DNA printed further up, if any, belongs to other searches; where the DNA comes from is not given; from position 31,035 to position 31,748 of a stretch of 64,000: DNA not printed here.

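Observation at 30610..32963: EncFtn-encapsulin iron-storage nanocompartment operon with a recognisable cargo-loading peptide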

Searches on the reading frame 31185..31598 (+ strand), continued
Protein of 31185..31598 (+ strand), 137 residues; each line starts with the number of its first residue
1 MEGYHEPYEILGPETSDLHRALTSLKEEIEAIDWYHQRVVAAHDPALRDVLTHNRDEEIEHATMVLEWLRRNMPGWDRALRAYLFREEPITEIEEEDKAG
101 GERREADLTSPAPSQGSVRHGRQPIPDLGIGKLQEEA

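Call 23: find_encoding_contigs(protein=P0111, flank=5000, max_places=2)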
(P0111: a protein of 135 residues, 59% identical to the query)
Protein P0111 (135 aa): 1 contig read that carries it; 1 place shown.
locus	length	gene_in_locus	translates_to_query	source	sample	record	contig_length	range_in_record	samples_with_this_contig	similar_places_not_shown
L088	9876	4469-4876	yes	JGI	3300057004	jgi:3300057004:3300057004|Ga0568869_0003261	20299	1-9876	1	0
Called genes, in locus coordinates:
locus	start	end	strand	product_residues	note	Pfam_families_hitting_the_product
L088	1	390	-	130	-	?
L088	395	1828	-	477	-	PF12838:Fer4_7, PF13183:Fer4_8, PF13534:Fer4_17, PF02754:CCG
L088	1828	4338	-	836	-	PF01565:FAD_binding_4, PF02913:FAD-oxidase_C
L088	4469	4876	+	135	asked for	PF22277:EncFtn-like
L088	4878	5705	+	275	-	PF04454:Linocin_M18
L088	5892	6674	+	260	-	PF01012:ETF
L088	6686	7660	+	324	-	PF01012:ETF, PF00766:ETF_alpha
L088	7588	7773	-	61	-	-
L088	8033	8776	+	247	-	-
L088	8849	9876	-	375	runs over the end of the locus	PF00478:IMPDH, PF03060:NMO, PF01070:FMN_dh (weak)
